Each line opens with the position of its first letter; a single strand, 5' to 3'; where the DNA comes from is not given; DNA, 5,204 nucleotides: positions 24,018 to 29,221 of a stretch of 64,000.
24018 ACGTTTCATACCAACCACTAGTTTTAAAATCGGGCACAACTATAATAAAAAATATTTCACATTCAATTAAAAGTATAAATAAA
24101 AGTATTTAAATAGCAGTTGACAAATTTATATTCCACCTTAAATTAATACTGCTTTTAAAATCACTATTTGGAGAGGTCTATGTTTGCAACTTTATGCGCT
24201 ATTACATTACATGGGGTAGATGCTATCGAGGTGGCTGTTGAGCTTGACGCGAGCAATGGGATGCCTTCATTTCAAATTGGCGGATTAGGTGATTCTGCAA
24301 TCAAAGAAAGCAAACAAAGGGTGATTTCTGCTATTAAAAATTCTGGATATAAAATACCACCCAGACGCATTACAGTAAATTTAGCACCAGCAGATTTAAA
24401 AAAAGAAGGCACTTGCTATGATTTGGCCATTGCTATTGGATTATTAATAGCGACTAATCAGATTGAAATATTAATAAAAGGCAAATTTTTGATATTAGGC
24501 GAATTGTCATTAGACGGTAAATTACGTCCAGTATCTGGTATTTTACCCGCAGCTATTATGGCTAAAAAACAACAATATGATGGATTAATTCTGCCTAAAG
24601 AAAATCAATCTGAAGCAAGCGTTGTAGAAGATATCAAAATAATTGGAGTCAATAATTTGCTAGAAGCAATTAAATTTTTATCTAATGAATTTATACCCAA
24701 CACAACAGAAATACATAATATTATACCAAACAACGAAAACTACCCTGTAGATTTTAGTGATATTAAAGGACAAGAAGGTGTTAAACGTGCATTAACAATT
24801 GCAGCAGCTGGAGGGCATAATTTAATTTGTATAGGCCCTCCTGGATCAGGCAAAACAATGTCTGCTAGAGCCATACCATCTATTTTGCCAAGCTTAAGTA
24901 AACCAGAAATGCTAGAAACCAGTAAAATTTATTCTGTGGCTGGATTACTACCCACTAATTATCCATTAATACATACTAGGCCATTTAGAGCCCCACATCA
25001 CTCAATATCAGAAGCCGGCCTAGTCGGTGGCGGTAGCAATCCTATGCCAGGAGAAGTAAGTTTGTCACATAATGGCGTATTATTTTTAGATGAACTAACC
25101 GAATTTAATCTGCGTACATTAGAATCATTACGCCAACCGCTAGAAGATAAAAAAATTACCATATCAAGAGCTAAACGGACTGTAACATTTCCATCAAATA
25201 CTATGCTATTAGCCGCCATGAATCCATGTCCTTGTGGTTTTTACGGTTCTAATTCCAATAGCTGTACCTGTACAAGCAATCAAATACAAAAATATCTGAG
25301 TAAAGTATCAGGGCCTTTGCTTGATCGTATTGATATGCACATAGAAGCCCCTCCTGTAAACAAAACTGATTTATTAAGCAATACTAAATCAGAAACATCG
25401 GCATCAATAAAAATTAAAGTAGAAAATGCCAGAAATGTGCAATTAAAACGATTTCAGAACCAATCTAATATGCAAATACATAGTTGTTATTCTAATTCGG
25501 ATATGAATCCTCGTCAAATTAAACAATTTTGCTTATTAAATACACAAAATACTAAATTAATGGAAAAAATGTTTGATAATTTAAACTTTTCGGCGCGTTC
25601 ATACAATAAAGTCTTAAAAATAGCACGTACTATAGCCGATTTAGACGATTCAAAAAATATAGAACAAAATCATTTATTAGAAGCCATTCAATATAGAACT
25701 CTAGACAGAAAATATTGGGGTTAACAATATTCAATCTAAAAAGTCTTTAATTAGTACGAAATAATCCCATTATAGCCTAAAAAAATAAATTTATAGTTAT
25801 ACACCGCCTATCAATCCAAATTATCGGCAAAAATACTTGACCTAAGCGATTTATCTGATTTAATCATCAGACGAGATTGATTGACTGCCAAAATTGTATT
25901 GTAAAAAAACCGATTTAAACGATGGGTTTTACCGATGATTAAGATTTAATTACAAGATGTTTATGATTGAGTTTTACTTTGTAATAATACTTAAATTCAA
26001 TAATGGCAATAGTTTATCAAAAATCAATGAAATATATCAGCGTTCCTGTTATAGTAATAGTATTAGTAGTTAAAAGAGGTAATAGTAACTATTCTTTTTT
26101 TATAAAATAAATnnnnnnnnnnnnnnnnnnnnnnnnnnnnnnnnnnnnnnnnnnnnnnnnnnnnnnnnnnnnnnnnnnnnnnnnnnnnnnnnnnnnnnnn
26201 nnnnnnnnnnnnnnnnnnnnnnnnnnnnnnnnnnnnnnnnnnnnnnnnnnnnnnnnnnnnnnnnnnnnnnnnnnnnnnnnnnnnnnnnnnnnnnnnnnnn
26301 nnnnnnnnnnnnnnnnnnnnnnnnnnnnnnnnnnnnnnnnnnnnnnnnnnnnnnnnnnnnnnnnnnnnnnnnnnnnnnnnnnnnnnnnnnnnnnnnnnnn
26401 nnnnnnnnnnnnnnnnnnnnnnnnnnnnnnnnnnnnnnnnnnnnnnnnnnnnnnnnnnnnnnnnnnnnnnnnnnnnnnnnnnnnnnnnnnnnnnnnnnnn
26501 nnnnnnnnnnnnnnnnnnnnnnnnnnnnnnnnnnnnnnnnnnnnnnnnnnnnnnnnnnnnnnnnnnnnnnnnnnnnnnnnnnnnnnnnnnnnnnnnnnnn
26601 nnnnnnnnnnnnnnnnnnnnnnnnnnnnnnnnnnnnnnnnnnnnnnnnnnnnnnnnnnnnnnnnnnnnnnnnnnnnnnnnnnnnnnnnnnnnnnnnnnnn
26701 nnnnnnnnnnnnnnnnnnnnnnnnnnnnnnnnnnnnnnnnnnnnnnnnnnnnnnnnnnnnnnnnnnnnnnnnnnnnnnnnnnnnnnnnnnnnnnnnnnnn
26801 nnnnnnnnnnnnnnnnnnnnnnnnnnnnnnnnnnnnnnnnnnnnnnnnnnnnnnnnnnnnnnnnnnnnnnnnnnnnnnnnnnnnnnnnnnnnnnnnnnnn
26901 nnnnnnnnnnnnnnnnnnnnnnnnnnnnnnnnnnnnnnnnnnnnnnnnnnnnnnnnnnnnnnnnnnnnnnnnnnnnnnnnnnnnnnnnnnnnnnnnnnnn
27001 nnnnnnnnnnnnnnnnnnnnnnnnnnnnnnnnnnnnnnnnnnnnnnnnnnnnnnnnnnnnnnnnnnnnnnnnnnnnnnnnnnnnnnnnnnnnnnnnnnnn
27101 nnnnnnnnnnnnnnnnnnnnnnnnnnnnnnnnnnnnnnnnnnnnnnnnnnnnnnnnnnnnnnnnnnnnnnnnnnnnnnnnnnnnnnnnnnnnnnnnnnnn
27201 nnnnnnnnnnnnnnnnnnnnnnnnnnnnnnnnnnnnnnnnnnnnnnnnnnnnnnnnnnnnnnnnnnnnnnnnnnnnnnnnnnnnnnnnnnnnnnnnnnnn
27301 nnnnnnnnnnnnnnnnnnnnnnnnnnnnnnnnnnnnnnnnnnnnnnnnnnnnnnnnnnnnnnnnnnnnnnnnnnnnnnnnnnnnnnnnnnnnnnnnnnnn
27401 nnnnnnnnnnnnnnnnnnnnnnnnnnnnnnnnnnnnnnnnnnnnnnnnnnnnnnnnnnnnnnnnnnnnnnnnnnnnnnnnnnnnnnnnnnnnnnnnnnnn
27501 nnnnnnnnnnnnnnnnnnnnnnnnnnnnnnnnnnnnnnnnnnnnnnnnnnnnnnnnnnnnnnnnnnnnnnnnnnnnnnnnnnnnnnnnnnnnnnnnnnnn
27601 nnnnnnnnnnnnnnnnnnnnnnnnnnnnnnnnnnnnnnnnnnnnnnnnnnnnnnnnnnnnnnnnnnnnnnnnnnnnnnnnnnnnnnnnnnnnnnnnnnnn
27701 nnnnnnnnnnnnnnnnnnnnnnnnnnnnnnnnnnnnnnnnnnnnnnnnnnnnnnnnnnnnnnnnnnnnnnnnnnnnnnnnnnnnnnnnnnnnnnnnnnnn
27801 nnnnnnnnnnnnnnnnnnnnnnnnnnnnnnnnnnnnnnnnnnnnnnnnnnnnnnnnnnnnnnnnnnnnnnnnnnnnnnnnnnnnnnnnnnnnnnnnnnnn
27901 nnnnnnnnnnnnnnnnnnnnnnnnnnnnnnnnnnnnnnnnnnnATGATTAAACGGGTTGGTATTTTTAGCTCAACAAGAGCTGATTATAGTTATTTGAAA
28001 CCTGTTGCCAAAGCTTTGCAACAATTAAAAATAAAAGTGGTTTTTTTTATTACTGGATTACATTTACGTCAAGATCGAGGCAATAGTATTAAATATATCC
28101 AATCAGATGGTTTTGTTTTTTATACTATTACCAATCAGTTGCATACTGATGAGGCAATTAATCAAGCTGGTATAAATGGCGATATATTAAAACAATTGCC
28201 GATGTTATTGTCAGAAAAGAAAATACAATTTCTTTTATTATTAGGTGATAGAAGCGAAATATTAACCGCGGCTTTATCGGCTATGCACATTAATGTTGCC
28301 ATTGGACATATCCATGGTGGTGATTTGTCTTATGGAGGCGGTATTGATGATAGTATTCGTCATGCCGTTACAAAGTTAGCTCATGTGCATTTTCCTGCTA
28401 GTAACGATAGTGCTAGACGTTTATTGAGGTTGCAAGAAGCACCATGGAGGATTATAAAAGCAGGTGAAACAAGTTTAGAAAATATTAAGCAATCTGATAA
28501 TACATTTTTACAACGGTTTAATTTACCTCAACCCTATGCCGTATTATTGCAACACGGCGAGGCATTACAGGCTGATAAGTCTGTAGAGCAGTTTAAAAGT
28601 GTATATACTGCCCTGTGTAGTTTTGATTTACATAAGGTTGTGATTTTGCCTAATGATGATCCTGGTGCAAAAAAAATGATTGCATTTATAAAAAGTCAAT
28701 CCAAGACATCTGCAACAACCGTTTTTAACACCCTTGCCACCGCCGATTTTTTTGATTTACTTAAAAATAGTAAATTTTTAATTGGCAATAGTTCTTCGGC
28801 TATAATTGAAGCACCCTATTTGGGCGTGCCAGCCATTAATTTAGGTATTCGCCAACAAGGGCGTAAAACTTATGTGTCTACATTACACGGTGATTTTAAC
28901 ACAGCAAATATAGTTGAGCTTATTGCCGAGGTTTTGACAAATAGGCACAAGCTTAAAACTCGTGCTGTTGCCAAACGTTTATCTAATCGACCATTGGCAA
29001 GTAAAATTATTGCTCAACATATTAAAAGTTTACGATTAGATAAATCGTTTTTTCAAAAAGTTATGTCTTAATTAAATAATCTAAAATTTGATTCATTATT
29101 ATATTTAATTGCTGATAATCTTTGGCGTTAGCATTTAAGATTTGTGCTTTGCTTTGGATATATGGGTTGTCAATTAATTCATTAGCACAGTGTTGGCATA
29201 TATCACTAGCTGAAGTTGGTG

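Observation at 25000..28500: G/C strand composition flips from C-rich to G-rich here, the direction expected at a replication origin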

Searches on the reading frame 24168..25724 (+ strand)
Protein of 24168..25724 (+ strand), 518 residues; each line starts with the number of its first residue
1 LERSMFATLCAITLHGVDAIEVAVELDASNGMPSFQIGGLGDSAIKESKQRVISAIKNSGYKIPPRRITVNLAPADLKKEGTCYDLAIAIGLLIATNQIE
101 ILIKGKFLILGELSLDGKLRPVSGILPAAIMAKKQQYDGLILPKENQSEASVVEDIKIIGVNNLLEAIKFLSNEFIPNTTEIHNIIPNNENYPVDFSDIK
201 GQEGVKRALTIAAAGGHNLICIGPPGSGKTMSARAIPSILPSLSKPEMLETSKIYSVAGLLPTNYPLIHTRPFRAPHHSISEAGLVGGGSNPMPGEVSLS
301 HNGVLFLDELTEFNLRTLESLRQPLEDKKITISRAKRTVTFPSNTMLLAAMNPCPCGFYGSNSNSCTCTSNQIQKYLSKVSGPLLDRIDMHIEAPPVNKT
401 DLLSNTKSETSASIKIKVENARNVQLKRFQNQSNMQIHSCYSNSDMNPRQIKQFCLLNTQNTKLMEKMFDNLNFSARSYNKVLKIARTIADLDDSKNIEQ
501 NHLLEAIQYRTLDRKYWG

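Call 6: search_protein_families(library=pfam, proteins=[window:24168-25724:+], max_evalue=0.01)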
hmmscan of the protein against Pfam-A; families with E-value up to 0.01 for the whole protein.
window:24168-25724:+ (518 aa): 10 families
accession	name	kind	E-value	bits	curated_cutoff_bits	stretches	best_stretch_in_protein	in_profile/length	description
PF01078.27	Mg_chelatase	-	4.5e-92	307.5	20.3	1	195-401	1-206/207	Magnesium chelatase, subunit ChlI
PF13541.12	ChlI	-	3.7e-47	159.6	27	1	24-146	1-121/121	Subunit ChlI of Mg-chelatase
PF13335.12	Mg_chelatase_C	-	2.5e-30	105.4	26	1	409-510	2-94/94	Magnesium chelatase, subunit ChlI C-terminal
PF07728.20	AAA_5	-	2.1e-08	34.7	22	1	301-359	66-126/139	AAA domain (dynein-related subfamily)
PF00493.29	MCM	-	7.7e-08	32.1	23.3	1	295-362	115-181/224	MCM P-loop domain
PF05362.19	Lon_C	-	1.6e-06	28.3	21.1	1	13-163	36-194/205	Lon protease (S16) C-terminal proteolytic domain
PF00158.32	Sigma54_activat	-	7.3e-05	23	20.2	1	212-350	18-140/168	Sigma-54 interaction domain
PF00004.35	AAA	-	0.0028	18.6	21.2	0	220-240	2-22/131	ATPase family associated with various cellular activities (AAA)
PF13401.12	AAA_22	-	0.0028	18.4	27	0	218-240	7-29/130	AAA domain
PF05496.18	RuvB_N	-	0.0076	16.5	27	0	298-332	81-115/159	Holliday junction DNA helicase RuvB P-loop domain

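Call 7: search_protein_families(library=ncbifam, proteins=[window:24168-25724:+], max_evalue=0.1)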
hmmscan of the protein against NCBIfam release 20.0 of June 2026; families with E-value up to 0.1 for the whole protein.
window:24168-25724:+ (518 aa): 22 families
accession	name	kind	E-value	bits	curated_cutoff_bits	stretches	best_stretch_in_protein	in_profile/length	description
TIGR00368.1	TIGR00368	hypoth_equivalog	4.1e-188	626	362.4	1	15-510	7-499/499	YifB family Mg chelatase-like AAA ATPase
NF007365.0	PRK09862.1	equivalog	2.2e-129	432.3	530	1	15-514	12-496/506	YifB family Mg chelatase-like AAA ATPase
TIGR02902.1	spore_lonB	equivalog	2.1e-22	79.4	723.3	3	43-170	403-529/531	ATP-dependent protease LonB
TIGR02903.1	spore_lon_C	equivalog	2.2e-16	59.5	678.8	2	193-334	150-298/615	Lon family ATP-dependent protease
TIGR00764.1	lon_rel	equivalog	7.3e-15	54.6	516.6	3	18-169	436-590/608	ATP-dependent protease LonB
TIGR00416.1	sms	equivalog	3.4e-07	29.4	403.05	1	77-168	366-454/454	DNA repair protein RadA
TIGR02442.1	Cob-chelat-sub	hypoth_equivalog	7.5e-05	21.4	779.45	1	196-244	3-53/641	putative cobaltochelatase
NF009067.0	PRK12402.1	equivalog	0.00043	19.4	317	1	193-236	11-56/340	replication factor C small subunit 2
NF000868.0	PRK00080.1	equivalog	0.0012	17.9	282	0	298-332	99-133/330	Holliday junction branch migration DNA helicase RuvB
TIGR03922.1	T7SS_EccA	equivalog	0.0012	17.5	466.65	1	206-253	303-352/557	type VII secretion AAA-ATPase EccA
TIGR00763.1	lon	equivalog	0.0023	16.5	608.05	1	81-164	701-787/795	endopeptidase La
NF038308.1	RNA_repair_RtcR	equivalog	0.0033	16.3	650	1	288-335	265-312/530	RNA repair transcriptional activator RtcR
NF011513.0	PRK14952.1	equivalog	0.0048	15.9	737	1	193-237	9-56/596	DNA polymerase III subunits gamma/tau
TIGR02031.1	BchD-ChlD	equivalog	0.0072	15.1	499.55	1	205-353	3-143/608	magnesium chelatase ATPase subunit D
NF011524.0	PRK14963.1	equivalog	0.0075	15.3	601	1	193-236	10-56/647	DNA polymerase III subunits gamma and tau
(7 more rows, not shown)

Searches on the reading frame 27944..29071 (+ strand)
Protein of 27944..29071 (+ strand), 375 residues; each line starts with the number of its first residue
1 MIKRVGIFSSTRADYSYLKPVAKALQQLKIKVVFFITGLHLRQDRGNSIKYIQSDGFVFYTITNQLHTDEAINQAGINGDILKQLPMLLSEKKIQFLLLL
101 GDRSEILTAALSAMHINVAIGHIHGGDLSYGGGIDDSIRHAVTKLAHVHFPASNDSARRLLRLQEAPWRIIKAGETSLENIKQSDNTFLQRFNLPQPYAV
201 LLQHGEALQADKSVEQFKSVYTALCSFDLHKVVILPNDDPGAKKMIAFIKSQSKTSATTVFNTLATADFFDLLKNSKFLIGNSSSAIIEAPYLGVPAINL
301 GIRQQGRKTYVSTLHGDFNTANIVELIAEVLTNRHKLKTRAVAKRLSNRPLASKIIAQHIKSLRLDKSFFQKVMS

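Call 6: search_protein_families(library=pfam, proteins=[window:27944-29071:+], max_evalue=0.01)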
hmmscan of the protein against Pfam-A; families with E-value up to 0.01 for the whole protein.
window:27944-29071:+ (375 aa): 1 family
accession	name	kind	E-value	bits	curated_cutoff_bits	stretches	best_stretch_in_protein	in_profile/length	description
PF02350.25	Epimerase_2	-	2.8e-53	181.4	30.6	1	26-360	4-346/347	UDP-N-acetylglucosamine 2-epimerase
